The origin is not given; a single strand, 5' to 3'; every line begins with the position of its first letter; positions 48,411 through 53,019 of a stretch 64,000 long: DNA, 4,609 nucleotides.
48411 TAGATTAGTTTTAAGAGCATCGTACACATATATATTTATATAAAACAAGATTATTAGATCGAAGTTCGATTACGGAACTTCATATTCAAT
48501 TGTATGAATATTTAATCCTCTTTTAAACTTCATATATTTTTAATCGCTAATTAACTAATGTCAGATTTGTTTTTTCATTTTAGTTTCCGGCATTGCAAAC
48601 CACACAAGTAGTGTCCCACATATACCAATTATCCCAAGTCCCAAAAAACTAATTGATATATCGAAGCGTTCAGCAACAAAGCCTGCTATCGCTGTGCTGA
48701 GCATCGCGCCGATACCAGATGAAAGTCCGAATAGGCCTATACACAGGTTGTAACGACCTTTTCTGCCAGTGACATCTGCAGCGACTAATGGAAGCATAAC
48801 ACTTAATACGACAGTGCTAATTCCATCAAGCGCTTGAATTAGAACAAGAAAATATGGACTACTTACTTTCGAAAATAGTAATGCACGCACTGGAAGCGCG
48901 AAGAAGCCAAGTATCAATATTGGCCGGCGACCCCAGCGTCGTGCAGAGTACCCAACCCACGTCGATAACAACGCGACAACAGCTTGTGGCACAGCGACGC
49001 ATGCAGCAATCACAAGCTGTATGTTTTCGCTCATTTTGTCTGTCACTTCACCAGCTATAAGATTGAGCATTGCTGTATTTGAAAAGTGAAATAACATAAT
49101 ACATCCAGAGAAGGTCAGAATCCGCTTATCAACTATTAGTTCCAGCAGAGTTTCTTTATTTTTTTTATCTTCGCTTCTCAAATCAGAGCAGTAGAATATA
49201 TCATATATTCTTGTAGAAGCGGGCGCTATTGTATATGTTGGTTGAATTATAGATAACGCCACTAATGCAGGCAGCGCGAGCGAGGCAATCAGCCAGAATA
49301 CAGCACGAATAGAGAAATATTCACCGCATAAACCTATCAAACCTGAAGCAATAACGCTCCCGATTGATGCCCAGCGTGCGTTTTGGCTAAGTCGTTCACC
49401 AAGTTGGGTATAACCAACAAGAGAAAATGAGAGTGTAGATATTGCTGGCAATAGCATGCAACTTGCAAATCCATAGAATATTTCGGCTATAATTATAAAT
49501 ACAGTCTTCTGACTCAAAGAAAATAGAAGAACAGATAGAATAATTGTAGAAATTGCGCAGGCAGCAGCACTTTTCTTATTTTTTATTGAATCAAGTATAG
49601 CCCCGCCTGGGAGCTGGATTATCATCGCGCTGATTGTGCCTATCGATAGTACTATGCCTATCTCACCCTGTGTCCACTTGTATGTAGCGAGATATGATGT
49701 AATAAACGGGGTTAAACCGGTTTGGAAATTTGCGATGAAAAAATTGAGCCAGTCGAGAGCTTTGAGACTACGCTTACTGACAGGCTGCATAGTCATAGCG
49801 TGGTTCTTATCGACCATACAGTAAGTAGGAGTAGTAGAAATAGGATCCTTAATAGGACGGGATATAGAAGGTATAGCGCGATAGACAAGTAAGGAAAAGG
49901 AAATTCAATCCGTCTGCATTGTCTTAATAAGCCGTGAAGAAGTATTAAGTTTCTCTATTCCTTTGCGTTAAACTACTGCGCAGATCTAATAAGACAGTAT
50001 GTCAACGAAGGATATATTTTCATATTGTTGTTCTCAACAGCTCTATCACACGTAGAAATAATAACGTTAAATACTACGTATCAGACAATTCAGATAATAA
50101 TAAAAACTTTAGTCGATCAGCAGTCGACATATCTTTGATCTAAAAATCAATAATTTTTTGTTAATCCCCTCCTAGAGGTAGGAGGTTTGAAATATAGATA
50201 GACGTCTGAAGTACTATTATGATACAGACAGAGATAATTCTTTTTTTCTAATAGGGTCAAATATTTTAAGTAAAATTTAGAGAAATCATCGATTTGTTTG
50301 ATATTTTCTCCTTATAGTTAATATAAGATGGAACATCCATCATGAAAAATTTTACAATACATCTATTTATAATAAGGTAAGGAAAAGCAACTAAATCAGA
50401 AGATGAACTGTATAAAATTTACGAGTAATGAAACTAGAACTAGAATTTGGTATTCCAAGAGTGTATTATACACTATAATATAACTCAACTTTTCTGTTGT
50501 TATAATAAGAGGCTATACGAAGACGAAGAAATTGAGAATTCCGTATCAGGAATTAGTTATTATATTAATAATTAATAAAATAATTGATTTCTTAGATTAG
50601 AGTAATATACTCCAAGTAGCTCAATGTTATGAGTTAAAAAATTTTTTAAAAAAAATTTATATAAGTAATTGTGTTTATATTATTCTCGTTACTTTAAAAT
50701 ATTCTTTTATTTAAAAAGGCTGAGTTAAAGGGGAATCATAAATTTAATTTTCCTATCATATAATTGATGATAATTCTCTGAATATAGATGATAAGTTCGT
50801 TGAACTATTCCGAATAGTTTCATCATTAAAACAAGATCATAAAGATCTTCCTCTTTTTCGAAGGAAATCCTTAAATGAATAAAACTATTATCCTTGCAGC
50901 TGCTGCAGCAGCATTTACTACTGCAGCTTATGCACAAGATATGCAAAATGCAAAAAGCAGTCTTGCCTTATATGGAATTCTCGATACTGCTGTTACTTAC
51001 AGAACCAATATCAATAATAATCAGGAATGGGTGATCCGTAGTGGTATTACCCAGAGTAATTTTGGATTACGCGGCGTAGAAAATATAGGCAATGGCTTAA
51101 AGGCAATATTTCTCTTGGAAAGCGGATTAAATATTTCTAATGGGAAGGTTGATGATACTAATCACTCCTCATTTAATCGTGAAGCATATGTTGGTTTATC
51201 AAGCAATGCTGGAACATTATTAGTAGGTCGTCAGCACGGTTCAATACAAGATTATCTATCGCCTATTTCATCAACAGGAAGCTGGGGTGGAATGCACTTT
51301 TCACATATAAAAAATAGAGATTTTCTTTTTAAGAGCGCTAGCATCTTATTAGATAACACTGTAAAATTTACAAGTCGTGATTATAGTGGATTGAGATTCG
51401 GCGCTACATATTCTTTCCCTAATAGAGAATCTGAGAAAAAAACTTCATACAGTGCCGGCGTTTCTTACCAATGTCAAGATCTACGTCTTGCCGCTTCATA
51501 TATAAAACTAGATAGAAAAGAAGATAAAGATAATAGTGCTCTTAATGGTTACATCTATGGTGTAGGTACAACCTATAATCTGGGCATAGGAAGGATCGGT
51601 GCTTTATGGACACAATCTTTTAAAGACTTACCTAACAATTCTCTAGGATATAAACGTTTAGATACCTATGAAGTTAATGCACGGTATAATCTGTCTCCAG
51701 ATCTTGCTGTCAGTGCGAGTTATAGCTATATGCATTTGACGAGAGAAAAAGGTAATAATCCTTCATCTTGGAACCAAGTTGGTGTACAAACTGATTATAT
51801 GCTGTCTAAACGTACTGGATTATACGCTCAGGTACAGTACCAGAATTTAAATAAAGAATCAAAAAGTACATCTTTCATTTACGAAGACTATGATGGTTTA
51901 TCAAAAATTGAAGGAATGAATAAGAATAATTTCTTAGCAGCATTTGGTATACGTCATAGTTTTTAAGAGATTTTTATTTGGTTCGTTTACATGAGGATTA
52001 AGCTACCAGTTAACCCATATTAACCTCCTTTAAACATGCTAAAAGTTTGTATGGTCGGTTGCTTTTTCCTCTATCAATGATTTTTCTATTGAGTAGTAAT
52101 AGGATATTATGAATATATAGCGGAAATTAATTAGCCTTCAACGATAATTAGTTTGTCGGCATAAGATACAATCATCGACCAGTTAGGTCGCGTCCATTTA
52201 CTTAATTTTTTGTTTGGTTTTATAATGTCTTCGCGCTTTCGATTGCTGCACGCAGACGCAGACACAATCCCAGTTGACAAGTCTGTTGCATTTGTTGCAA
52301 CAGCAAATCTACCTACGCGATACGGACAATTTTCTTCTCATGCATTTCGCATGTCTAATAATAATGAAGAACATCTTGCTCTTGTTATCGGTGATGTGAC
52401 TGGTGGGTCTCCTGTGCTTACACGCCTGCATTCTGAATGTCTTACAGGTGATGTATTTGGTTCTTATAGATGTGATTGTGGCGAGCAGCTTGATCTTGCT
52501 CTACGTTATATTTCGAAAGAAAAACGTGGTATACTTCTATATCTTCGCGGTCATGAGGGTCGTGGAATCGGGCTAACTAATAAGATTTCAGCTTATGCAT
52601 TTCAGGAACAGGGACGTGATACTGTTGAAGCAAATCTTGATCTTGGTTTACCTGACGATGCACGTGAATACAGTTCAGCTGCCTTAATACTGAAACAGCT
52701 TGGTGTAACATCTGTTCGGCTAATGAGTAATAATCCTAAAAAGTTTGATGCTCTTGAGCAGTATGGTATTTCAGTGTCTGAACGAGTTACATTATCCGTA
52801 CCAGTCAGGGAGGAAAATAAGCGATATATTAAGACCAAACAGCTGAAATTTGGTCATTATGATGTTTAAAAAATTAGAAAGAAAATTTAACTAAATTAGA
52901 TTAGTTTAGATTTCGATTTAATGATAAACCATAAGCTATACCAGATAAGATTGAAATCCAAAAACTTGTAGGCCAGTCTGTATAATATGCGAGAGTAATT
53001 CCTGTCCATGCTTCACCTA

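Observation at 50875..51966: Porin retained in an apparently LPS-free outer membrane, with remodelled loops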

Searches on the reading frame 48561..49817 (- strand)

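Call 102: search_protein_families(library=pfam, max_evalue=0.0001, proteins=[window:48561-49817:-])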
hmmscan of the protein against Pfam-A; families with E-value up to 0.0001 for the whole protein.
window:48561-49817:- (418 aa): 2 families
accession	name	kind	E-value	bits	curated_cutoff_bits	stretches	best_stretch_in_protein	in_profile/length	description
PF07690.21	MFS_1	-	1.5e-30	106.8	33.4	2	25-217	5-188/347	Major Facilitator Superfamily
PF12832.13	MFS_1_like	-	1.1e-13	51.5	25.2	1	26-385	9-365/373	MFS_1 like family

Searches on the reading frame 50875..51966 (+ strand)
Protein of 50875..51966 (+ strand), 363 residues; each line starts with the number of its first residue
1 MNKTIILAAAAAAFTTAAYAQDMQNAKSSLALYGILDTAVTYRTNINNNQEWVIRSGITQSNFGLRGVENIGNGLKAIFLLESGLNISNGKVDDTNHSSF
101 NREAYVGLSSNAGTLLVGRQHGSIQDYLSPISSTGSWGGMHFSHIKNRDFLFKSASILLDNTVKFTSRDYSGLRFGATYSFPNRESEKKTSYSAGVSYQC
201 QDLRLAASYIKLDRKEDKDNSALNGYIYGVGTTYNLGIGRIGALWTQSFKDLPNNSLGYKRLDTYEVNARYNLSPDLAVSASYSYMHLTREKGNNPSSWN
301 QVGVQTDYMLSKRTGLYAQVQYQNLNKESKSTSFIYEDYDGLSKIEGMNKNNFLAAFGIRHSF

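Call 3: search_protein_families(library=pfam, proteins=[window:50875-51966:+], max_evalue=0.01)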
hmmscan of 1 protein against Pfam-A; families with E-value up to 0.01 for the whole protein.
window:50875-51966:+ (363 aa): 4 families
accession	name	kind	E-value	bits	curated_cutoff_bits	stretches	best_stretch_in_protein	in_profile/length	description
PF13609.12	Porin_4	-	6.6e-44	151.4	27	1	8-326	2-308/310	Gram-negative porin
PF00267.27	Porin_1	-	2.9e-13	50.4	23.7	1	59-336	29-324/337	Gram-negative porin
PF07437.17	YfaZ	-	0.0023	18.1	23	1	220-294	89-163/180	YfaZ precursor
PF10082.15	BBP2_2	-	0.0065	15.8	23.7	0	263-333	294-364/378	Putative beta-barrel porin 2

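Call 4: search_protein_families(library=ncbifam, proteins=[window:50875-51966:+], max_evalue=0.01)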
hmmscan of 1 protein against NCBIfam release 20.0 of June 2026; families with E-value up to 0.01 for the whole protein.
window:50875-51966:+ (363 aa): 2 families
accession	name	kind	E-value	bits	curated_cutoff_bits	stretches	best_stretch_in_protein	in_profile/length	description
NF040479.1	porin_porB_Neis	equivalog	1.9e-11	43.9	480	1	9-325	8-324/344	trimeric porin PorB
TIGR04273.1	Y_sulf_Ax21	equivalog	0.0044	17.1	250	1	262-349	38-118/186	OmpO family porin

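Call 9: find_homologous_proteins(query=window:50875-51966:+)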
Query window:50875-51966:+ (363 aa): 78 proteins with E <= 0.001 among 3130 candidates.
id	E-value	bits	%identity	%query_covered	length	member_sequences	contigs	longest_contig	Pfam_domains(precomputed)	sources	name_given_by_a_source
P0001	1.3e-236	802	100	100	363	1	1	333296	PF00267.28,PF13609.13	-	-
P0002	2.0e-146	506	64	100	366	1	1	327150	PF00267.28,PF13609.13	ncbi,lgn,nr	ncbi:MAG: porin [Burkholderia sp.]|nr:porin [Burkholderia sp.]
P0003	6.6e-78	280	44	100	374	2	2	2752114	PF00267.28,PF13609.13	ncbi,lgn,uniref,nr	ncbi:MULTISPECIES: porin [Burkholderia]|uniref:Porin n=1 Tax=Burkholderia mayonis TaxID=1385591 RepI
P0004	1.7e-77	279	44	100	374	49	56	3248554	PF00267.28,PF13609.13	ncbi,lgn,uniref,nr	ncbi:porin Omp38 [Burkholderia pseudomallei]|uniref:porin Omp38 n=1 Tax=Burkholderia pseudomallei Ta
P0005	2.7e-68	249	40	100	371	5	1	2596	PF00267.28,PF13609.13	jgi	jgi:predicted porin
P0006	1.2e-66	243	40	100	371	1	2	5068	PF00267.28,PF13609.13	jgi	jgi:predicted porin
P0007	3.9e-66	242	40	93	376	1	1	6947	PF13609.13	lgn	-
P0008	6.4e-66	241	39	91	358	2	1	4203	PF00267.28,PF13609.13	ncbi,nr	ncbi:MAG TPA: porin [Paraburkholderia sp.]|nr:porin [Paraburkholderia sp.]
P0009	1.9e-53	200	36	100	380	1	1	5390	PF00267.28,PF13609.13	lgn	-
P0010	7.5e-53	198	37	100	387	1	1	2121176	PF00267.28,PF13609.13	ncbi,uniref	ncbi:porin [Paraburkholderia sp. PREW-6R]|uniref:porin n=1 Tax=Paraburkholderia sp. PREW-6R TaxID=31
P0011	4.3e-45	173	34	100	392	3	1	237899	PF00267.28,PF13609.13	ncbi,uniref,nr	ncbi:porin [Caballeronia fortuita]|uniref:Porin n=1 Tax=Caballeronia fortuita TaxID=1777138 RepID=A0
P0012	2.6e-44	170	33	93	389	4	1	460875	PF00267.28,PF13609.13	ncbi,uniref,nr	ncbi:porin [Paraburkholderia sp. MM5384-R2]|uniref:porin n=1 Tax=Paraburkholderia sp. MM5384-R2 TaxI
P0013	3.2e-44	170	33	100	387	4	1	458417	PF00267.28,PF13609.13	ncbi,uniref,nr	ncbi:porin [Trinickia symbiotica]|uniref:Porin n=1 Tax=Trinickia symbiotica TaxID=863227 RepID=A0A2T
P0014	2.4e-42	164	34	93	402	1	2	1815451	PF00267.28,PF13609.13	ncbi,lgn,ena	-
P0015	2.4e-42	164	32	100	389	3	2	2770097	PF00267.28,PF13609.13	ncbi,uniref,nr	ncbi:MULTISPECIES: porin [Paraburkholderia]|uniref:Porin n=1 Tax=Paraburkholderia podalyriae TaxID=1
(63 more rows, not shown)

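Call 14: find_related_loci(query=A1, collection=genome_contigs, flank=6000)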
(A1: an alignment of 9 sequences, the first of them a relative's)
Query A1 (363 aa) in genome_contigs; peptide patterns used: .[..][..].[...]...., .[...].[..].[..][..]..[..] (x = any residue, [..] = any of these).
600 stretches matched a pattern (row limit reached: there are more); 558 encode a relative of the query (tblastn E <= 1e-3); the best 80 are kept; 80 distinct loci.
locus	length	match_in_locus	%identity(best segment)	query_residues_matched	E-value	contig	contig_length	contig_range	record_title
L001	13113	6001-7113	45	1-363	1e-85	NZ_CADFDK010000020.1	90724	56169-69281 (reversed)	Burkholderia seminalis DSM 23518 strain LMG 24067, whole genome shotgun sequence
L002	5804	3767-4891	44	1-363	4e-79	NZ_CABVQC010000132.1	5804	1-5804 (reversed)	Burkholderia aenigmatica strain LMG 13014, whole genome shotgun sequence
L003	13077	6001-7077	39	25-363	1e-73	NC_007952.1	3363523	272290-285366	Paraburkholderia xenovorans LB400 chromosome 2, complete sequence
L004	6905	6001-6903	44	26-311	1e-72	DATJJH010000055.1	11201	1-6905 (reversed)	MAG TPA_asm: Trinickia sp. isolate SMAG_U15560 k141_89108, whole genome shotgun sequence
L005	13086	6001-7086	39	25-363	9e-72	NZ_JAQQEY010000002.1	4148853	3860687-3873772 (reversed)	Paraburkholderia sediminicola strain RL17-342-BIF-A 2, whole genome shotgun sequence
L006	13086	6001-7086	39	25-363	3e-71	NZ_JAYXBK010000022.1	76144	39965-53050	Paraburkholderia sp. MPAMCS5 contig22, whole genome shotgun sequence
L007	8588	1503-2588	39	25-363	3e-71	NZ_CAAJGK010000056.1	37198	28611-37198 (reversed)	Paraburkholderia sp. BCC1886, whole genome shotgun sequence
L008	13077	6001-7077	38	25-363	1e-70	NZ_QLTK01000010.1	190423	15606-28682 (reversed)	Paraburkholderia bryophila strain LMG 23644 Ga0139076_110, whole genome shotgun sequence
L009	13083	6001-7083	38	25-363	7e-68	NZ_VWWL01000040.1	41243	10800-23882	Burkholderia sp. Ax-1724 NODE_39_length_41243_cov_51.334906/0, whole genome shotgun sequence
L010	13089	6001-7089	38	25-363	3e-66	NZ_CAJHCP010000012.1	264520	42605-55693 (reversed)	Paraburkholderia metrosideri strain LMG 28140 isolate LMG 28140, whole genome shotgun sequence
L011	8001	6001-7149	38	1-363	1e-62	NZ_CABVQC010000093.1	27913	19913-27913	Burkholderia aenigmatica strain LMG 13014, whole genome shotgun sequence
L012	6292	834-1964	36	1-363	2e-61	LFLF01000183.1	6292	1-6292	Candidatus Paraburkholderia calva strain UZHbot6 BUMBctg_184, whole genome shotgun sequence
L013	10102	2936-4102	36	1-363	6e-61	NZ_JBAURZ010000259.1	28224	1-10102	MAG: Paraburkholderia sp. isolate MFD02374_ilm_asm_bin26 k127_102748, whole genome shotgun sequence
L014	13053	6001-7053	38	26-363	5e-61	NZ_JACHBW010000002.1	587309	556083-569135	Paraburkholderia bannensis strain WP4_2_2 Ga0348322_02, whole genome shotgun sequence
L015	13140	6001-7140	37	1-363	3e-60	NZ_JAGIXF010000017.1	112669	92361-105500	Burkholderia sp. WTPI3 17, whole genome shotgun sequence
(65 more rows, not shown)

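Call 15: find_encoding_contigs(protein=P0002, flank=8000, max_places=3)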
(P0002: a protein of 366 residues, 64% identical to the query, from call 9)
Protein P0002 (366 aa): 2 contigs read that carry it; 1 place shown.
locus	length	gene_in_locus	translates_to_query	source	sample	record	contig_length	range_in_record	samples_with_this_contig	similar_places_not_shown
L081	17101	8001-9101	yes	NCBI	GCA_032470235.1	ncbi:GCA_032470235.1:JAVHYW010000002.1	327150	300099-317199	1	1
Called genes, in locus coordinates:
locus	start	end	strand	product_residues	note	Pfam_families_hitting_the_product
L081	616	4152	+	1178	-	PF02811:PHP, PF07733:DNA_pol3_alpha, PF17657:DNA_pol3_finger, PF14579:HHH_6, PF01336:tRNA_anti-codon (weak), PF20914:DNA_pol_IIIA_C (weak)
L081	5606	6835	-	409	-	PF12832:MFS_1_like, PF07690:MFS_1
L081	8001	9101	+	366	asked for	PF13609:Porin_4, PF00267:Porin_1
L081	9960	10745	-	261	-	PF00950:ABC-3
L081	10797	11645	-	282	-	PF00005:ABC_tran, PF02463:SMC_N (faint), PF13304:AAA_21 (weak)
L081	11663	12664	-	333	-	PF01297:ZnuA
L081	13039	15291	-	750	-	PF12805:FUSC-like, PF04632:FUSC, PF13515:FUSC_2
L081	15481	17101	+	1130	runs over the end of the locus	PF04257:RecC_N, PF27451:RecC_4th, PF17946:RecC_C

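Call 55: search_solved_structures(query=window:50875-51966:+, max_evalue=0.001, show_alignments=1)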
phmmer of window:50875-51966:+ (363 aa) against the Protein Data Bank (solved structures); distinct sequences matched with E-value up to 0.001: 9.
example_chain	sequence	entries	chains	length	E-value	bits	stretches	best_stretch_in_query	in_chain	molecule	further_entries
8wv0_C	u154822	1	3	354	1.7e-76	261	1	28-363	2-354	Outer membrane porin (Fragment)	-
8jto_A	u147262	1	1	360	1.9e-76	260.8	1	28-363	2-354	Outer membrane porin (Fragment)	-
2fgr_A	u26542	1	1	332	1.3e-10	44.3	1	28-330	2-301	Outer membrane porin protein 32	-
1e54_A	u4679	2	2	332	1.4e-10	44.2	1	28-330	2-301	OUTER MEMBRANE PORIN PROTEIN 32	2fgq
3wi5_A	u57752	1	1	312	3.4e-06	29.8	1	32-202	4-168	Major outer membrane protein P.IB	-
3wi4_A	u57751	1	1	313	3.8e-06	29.6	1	31-201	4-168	Major outer membrane protein P.IB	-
4aui_A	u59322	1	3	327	5e-06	29.3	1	60-316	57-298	PORIN (PORB)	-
7de8_X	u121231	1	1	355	0.00034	23.2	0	60-132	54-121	Outer membrane protein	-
3a2s_X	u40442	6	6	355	0.00053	22.6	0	60-128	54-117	Outer membrane protein II | Outer membrane protein | outer membrane proteins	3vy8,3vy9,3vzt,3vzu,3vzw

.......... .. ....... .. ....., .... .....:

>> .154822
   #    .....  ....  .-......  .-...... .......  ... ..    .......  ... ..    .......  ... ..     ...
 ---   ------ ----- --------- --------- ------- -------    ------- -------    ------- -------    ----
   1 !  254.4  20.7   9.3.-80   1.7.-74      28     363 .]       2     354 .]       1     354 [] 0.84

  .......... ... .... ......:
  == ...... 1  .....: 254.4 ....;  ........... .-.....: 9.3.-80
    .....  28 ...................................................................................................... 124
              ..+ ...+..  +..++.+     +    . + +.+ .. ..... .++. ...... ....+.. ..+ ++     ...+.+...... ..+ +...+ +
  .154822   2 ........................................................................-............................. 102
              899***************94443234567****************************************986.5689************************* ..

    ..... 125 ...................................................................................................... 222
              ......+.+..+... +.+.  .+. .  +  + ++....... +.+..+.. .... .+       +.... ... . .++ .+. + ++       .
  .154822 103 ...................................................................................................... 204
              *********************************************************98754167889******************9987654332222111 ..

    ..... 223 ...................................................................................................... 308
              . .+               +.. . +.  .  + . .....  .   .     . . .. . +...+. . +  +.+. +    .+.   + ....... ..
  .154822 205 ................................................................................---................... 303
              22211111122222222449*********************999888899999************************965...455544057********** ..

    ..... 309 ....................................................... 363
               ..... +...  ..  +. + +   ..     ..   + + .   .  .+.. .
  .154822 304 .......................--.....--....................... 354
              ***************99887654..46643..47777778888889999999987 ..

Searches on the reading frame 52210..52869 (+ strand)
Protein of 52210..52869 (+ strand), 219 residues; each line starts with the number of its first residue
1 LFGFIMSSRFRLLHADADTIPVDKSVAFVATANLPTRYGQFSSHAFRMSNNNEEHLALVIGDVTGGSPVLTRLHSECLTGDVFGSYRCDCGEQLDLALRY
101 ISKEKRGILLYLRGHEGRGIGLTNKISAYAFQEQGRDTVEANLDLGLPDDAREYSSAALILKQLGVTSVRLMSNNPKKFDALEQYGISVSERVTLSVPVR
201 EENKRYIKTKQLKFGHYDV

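Call 102: search_protein_families(library=pfam, max_evalue=0.0001, proteins=[window:52210-52869:+])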
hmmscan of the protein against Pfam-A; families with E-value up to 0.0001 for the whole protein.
window:52210-52869:+ (219 aa): 1 family
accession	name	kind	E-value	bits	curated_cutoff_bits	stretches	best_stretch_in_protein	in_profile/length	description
PF00925.25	GTP_cyclohydro2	-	3.1e-68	229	23.3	1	30-193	4-164/165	GTP cyclohydrolase II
